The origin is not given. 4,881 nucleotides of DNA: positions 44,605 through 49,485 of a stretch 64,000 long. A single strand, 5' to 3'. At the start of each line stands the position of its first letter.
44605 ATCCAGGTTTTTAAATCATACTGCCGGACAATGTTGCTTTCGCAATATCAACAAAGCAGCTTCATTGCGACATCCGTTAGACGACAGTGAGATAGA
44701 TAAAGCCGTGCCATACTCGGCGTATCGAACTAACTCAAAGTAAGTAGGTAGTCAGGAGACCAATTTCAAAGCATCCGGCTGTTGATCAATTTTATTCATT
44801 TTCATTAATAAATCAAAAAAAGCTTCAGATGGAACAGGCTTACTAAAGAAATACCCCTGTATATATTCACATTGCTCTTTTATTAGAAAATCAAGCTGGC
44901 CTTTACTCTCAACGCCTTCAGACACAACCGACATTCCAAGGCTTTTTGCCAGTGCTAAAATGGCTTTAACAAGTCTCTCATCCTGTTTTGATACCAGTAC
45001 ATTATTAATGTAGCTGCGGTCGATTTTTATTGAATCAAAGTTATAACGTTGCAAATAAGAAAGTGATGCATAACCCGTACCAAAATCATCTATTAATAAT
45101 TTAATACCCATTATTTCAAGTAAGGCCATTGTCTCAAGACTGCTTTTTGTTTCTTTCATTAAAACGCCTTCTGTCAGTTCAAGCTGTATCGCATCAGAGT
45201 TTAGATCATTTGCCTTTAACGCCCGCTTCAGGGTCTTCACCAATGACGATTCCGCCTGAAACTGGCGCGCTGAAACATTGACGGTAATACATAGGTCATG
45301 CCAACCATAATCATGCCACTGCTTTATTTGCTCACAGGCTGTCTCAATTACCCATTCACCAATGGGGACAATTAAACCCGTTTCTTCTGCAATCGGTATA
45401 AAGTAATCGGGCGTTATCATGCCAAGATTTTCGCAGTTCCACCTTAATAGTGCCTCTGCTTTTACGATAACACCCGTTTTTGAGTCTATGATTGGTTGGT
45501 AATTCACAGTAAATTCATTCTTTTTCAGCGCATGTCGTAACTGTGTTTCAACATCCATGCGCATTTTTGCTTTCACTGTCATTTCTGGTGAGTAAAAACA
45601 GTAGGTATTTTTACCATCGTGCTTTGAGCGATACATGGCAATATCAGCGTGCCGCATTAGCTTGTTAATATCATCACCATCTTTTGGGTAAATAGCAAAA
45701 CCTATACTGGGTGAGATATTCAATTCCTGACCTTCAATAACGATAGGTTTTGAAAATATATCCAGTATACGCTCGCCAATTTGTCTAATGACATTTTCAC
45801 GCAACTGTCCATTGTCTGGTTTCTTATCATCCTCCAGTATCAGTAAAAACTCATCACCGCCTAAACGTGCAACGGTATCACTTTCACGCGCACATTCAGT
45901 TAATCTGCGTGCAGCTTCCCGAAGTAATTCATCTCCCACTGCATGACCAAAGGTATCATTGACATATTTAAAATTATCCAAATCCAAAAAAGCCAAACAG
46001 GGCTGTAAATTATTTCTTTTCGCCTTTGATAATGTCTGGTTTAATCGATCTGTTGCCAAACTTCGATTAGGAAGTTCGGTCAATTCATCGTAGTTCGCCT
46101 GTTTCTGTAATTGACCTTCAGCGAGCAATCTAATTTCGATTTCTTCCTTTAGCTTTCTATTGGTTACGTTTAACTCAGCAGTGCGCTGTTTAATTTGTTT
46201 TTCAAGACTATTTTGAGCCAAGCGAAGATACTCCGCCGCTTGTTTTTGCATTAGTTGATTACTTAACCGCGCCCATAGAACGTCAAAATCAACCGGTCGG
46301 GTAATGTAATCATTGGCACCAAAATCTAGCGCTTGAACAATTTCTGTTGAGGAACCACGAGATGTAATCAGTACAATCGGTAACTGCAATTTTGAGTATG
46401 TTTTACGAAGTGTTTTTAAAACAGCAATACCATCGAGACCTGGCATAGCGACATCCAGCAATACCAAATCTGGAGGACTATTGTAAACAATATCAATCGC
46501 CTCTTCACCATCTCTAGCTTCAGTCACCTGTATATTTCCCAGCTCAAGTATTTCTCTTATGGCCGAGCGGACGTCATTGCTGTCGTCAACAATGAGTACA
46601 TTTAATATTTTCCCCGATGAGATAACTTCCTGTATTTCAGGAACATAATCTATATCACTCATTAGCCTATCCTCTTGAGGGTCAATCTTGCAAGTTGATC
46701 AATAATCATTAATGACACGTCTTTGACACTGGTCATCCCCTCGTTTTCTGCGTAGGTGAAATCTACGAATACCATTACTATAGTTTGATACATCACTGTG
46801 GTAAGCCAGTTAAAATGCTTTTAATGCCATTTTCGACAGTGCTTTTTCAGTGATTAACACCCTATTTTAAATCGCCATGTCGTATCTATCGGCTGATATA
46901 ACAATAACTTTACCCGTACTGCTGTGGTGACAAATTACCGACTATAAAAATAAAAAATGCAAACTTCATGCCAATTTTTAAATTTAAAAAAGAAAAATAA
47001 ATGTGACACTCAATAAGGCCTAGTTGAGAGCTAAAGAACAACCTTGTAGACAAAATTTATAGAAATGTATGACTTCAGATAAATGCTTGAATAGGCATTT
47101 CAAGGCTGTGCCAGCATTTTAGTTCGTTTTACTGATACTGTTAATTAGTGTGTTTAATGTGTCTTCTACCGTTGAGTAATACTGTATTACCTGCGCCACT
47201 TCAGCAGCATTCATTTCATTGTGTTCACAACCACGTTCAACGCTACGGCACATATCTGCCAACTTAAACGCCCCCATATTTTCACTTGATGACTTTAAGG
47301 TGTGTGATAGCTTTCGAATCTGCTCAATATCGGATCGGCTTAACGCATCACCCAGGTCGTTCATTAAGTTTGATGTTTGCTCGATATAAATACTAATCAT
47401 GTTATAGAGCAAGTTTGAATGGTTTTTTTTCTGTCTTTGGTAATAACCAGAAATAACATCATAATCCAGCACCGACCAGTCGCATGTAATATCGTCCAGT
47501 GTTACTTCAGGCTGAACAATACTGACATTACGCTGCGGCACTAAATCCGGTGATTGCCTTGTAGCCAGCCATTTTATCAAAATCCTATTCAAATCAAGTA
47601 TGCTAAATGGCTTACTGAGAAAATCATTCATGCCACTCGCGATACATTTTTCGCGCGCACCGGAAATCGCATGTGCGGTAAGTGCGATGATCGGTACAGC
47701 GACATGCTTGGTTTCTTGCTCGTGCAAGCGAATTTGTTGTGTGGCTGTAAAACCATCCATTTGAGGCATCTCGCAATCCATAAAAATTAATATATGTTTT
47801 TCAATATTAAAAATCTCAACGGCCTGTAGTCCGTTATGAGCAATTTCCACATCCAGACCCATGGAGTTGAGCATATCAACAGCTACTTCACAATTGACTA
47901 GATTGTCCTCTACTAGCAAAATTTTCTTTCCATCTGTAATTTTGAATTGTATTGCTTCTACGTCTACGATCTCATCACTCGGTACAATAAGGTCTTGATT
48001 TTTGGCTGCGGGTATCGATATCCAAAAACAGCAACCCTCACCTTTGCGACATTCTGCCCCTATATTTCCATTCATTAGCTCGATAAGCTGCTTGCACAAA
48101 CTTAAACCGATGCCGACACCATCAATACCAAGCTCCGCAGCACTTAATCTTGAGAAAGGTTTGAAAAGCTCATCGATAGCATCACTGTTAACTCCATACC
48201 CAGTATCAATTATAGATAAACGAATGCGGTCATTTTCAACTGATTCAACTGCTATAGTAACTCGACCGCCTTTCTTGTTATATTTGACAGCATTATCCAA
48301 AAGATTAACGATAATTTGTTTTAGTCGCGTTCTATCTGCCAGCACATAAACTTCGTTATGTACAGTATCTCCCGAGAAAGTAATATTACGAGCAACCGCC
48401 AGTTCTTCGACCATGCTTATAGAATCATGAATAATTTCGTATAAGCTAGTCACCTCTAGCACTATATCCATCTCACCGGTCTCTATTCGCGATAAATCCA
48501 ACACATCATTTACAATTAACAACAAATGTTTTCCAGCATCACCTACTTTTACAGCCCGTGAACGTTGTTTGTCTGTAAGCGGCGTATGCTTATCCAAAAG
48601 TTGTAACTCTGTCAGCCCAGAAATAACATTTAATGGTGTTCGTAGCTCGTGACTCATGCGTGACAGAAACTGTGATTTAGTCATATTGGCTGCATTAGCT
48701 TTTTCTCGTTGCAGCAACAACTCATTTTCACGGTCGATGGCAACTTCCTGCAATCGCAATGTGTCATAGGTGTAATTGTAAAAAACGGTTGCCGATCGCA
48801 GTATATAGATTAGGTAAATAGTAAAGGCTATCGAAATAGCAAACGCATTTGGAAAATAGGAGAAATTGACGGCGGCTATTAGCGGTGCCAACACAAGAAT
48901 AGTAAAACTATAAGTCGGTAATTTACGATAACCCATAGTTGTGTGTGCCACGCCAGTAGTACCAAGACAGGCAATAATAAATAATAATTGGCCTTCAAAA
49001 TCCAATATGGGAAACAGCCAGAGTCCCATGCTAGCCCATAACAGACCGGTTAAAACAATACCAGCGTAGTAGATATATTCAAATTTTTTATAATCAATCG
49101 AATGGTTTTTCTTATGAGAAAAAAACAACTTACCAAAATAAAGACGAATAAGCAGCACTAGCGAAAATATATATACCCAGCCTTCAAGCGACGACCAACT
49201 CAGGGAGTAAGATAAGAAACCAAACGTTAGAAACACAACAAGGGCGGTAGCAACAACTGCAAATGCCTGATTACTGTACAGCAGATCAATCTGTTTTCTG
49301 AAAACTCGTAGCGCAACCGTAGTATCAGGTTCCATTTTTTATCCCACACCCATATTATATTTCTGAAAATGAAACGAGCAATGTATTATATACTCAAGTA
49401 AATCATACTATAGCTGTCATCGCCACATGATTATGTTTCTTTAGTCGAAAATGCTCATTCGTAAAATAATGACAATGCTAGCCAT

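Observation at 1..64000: Very high density of c-di-GMP and two-component genes inside a single flagellar locus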

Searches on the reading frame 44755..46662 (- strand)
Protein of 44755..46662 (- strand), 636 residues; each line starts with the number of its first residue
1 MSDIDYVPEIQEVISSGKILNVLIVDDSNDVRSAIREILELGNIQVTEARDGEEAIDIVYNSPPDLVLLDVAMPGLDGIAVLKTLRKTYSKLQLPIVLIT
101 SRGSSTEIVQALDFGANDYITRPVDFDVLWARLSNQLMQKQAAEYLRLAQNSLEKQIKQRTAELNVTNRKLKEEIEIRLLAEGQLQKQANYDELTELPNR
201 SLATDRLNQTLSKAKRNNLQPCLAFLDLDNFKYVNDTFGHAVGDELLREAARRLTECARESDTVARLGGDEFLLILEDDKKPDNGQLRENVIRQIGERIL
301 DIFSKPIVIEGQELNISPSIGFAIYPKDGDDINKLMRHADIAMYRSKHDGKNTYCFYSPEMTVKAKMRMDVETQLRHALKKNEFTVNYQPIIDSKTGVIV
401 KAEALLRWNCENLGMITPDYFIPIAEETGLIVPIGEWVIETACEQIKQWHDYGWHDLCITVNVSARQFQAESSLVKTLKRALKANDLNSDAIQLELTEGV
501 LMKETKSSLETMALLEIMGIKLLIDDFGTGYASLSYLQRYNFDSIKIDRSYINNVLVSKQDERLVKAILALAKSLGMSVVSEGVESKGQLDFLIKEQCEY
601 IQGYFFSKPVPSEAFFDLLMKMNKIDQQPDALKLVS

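Call 7: search_protein_families(library=pfam, proteins=[window:44755-46662:-], max_evalue=0.001)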
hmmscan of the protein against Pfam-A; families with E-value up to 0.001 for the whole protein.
window:44755-46662:- (636 aa): 3 families
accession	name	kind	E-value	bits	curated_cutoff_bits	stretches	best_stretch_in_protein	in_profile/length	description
PF00563.25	EAL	-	2.3e-71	240.3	31.3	1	374-609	3-236/236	EAL domain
PF00990.26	GGDEF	-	5e-47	160.1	23.8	1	189-352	1-160/161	Diguanylate cyclase, GGDEF domain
PF00072.30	Response_reg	-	6.1e-29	100.9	30.2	1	22-133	1-110/111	Response regulator receiver domain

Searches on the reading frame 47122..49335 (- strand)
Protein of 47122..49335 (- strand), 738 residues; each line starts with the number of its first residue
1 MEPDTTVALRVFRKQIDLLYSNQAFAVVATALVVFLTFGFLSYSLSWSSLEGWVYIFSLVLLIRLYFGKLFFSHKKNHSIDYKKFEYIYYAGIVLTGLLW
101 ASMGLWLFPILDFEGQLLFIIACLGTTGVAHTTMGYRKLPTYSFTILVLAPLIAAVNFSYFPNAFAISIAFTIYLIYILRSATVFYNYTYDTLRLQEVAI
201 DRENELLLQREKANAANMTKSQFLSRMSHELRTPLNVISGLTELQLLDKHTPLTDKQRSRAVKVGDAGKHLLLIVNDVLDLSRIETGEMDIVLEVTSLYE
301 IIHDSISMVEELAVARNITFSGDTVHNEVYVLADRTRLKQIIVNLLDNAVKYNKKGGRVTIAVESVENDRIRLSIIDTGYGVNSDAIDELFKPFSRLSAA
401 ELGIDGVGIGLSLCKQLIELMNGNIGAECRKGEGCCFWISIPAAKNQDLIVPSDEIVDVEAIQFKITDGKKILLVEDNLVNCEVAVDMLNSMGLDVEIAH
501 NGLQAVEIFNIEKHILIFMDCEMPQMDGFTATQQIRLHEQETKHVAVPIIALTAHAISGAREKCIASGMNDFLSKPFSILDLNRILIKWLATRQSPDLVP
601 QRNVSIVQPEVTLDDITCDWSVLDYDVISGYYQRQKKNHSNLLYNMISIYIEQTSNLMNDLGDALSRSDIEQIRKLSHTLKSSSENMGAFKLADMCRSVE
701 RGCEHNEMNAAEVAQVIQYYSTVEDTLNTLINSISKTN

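Call 7: search_protein_families(library=pfam, proteins=[window:47122-49335:-], max_evalue=0.001)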
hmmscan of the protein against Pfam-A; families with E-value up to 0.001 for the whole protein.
window:47122-49335:- (738 aa): 4 families
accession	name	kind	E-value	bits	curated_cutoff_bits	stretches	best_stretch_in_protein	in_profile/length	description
PF02518.31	HATPase_c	-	4.9e-27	95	26.4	1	334-444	2-110/111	Histidine kinase-, DNA gyrase B-, and HSP90-like ATPase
PF00072.30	Response_reg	-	1.9e-22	79.9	30.2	1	472-583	1-107/111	Response regulator receiver domain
PF00512.31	HisKA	-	1.1e-17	64.3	26.9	1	220-287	2-66/66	His Kinase A (phospho-acceptor) domain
PF01627.28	Hpt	-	4.4e-11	43.3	24.6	1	646-719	2-77/84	Hpt domain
